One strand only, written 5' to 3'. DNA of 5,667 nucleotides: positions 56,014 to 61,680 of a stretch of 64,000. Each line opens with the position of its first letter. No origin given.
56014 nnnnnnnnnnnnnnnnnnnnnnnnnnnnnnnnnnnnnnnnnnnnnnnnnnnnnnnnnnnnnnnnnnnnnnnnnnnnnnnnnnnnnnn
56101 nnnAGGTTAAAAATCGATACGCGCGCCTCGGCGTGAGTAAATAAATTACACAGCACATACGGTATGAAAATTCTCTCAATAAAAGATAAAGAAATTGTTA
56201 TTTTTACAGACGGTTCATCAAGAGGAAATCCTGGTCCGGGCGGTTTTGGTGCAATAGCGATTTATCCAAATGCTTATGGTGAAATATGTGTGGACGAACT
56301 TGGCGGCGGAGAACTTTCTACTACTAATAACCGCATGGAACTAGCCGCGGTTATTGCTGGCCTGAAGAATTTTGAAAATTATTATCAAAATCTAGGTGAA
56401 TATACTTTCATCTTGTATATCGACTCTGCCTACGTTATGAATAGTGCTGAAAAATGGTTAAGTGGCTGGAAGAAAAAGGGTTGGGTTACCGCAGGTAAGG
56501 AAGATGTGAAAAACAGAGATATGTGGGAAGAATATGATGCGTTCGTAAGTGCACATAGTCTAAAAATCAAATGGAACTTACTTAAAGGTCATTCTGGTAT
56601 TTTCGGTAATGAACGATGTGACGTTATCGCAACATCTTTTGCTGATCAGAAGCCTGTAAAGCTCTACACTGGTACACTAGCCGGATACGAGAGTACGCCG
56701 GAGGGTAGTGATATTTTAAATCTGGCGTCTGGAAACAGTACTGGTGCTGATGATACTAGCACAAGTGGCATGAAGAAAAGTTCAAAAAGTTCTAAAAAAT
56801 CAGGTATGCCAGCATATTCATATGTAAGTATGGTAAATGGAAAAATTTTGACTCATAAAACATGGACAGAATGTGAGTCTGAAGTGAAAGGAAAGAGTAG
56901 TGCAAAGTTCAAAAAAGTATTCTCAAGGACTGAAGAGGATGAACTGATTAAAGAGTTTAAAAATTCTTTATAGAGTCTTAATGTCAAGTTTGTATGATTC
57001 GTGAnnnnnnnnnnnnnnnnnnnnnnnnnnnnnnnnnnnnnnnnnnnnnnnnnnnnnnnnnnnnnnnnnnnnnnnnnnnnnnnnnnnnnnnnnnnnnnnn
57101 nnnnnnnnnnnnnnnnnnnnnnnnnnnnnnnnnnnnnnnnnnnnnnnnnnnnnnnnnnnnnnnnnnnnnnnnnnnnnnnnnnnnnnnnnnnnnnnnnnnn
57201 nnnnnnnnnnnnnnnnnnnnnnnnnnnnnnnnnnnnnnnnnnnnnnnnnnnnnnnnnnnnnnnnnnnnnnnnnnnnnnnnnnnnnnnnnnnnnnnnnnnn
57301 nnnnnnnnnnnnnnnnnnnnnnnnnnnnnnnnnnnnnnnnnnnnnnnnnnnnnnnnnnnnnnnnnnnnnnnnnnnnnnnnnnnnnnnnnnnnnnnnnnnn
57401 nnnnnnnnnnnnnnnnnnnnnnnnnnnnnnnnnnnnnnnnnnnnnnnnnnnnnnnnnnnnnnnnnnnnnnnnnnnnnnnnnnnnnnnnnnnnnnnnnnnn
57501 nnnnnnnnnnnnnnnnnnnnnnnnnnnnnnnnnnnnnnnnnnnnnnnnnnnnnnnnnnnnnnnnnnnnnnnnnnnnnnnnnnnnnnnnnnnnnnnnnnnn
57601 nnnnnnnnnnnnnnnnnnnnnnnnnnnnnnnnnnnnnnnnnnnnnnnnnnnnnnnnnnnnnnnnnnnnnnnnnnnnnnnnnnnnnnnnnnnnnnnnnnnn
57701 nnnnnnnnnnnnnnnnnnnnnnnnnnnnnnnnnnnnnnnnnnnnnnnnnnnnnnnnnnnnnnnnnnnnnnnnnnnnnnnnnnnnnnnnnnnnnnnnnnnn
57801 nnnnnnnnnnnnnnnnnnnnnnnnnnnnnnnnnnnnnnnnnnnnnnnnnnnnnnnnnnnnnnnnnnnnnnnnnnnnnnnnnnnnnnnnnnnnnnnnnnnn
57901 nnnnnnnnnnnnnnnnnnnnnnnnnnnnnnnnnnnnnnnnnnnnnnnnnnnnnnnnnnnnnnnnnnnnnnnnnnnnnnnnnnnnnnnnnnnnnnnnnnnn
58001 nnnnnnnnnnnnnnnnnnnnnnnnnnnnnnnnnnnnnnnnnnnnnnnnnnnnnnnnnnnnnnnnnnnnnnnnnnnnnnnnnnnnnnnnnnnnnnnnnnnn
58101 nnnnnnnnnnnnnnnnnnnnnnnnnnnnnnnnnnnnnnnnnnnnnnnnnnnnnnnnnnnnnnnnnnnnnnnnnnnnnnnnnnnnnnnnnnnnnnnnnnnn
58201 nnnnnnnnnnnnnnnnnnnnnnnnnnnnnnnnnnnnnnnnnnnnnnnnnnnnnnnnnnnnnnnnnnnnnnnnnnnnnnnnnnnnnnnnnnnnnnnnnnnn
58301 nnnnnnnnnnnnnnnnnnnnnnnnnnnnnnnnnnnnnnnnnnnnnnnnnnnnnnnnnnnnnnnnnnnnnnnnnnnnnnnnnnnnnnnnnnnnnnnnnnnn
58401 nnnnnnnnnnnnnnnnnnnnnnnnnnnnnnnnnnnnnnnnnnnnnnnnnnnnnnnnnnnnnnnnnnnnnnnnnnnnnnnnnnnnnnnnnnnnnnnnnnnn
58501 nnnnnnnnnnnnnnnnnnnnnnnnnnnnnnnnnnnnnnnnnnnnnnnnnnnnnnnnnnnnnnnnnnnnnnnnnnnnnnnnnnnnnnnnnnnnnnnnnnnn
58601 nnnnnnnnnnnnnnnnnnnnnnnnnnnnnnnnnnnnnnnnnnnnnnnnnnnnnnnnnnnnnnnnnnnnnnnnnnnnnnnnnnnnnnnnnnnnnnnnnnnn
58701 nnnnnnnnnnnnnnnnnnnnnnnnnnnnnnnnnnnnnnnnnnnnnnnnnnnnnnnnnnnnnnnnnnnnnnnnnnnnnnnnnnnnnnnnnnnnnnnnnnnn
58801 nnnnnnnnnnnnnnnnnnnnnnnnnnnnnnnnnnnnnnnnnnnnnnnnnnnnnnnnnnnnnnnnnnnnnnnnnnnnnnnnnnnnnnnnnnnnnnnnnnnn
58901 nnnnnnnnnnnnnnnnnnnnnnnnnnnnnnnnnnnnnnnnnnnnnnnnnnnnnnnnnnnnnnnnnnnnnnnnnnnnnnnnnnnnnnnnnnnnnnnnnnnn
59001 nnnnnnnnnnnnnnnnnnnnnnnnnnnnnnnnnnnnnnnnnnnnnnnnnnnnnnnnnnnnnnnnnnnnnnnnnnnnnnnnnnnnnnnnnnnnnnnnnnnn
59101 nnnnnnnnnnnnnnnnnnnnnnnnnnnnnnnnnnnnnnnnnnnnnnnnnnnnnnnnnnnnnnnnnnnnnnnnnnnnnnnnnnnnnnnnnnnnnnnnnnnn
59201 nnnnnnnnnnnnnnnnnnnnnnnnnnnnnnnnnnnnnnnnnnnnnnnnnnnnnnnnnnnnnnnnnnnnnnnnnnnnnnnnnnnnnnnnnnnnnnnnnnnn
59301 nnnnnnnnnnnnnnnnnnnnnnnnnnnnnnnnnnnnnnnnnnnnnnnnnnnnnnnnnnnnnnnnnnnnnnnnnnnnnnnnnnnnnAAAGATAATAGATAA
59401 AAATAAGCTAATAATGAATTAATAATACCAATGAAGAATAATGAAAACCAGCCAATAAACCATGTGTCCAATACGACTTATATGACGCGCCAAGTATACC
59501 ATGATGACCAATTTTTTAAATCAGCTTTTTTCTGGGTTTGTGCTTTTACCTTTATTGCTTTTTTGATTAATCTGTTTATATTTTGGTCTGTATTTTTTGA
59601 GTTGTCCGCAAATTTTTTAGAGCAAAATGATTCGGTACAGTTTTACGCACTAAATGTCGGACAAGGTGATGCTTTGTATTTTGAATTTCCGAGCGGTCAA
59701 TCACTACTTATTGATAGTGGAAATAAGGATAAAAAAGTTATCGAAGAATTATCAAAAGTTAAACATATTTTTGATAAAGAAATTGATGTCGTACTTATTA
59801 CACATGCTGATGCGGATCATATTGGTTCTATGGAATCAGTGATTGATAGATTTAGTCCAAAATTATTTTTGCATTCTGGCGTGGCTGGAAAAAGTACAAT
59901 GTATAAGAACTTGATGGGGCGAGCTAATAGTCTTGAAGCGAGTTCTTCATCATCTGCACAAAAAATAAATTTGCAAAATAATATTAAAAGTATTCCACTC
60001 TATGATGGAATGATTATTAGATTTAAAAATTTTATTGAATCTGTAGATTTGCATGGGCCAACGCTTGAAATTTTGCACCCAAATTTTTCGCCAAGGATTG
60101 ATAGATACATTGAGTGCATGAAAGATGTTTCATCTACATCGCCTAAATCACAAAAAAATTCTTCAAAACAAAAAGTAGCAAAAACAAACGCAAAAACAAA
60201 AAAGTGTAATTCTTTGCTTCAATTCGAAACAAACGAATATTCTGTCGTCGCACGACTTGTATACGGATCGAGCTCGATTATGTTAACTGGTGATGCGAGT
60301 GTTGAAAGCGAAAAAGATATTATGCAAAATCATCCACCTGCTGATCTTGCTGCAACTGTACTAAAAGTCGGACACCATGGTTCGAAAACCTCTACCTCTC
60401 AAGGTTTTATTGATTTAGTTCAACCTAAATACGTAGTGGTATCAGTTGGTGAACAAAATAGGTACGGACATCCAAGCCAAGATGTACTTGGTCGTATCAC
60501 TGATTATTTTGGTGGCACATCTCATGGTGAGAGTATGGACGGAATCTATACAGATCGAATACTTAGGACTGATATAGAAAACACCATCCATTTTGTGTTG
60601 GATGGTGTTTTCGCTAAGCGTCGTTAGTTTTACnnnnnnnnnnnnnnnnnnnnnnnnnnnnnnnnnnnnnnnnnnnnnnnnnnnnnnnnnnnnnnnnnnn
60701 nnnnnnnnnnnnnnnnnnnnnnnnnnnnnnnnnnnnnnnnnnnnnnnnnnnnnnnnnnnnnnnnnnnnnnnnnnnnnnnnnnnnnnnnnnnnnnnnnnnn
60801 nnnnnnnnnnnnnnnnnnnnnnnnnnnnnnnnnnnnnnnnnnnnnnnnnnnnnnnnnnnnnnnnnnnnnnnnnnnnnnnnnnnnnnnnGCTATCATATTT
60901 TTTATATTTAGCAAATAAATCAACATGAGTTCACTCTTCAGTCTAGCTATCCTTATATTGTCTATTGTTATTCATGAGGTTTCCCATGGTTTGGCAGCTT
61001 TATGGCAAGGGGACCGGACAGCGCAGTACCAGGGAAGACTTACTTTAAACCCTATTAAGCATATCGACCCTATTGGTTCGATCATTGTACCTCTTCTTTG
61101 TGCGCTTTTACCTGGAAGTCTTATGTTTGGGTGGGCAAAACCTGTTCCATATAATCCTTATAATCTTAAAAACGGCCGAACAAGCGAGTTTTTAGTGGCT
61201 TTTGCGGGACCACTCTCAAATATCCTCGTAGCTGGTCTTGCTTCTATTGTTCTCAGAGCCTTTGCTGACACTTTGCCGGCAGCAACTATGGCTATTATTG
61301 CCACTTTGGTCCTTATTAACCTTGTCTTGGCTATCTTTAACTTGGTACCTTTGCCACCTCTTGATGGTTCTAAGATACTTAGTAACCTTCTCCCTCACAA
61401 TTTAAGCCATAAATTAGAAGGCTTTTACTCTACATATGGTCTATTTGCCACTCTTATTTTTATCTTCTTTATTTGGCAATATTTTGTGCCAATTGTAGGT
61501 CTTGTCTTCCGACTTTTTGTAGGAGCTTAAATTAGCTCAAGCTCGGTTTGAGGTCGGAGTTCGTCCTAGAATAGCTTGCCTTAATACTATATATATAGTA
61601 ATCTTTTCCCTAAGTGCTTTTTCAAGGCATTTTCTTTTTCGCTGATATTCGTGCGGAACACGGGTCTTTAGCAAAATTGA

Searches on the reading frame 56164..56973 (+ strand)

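Call 10: search_protein_families(library=pfam, proteins=[window:56164-56973:+], max_evalue=0.001)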
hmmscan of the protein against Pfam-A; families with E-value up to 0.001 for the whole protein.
window:56164-56973:+ (269 aa): 1 family
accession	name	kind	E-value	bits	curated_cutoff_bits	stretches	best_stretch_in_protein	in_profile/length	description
PF00075.30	RNase_H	-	8.1e-34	117.2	25.8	1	9-158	2-138/141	RNase H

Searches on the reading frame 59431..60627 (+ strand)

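Call 10: search_protein_families(library=pfam, proteins=[window:59431-60627:+], max_evalue=0.001)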
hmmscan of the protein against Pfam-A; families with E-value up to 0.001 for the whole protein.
window:59431-60627:+ (398 aa): 3 families
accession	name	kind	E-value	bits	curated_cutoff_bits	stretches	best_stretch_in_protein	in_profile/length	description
PF00753.33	Lactamase_B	-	9.8e-15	55.4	22.7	1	75-154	2-80/196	Metallo-beta-lactamase superfamily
PF16661.11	Lactamase_B_6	-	1.6e-06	28.1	27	1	91-178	8-94/193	Metallo-beta-lactamase superfamily domain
PF25281.1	MBL_MAP1B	-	6.7e-05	22.5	37.6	1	71-142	23-89/279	MAP1B MBL-like domain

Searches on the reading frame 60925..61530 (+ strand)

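Call 10: search_protein_families(library=pfam, proteins=[window:60925-61530:+], max_evalue=0.001)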
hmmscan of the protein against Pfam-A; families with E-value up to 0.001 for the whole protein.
window:60925-61530:+ (201 aa): 1 family
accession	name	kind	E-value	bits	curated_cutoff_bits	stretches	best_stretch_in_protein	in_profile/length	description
PF02163.28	Peptidase_M50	-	5.5e-15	55.7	27.2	2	114-181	152-219/221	Peptidase family M50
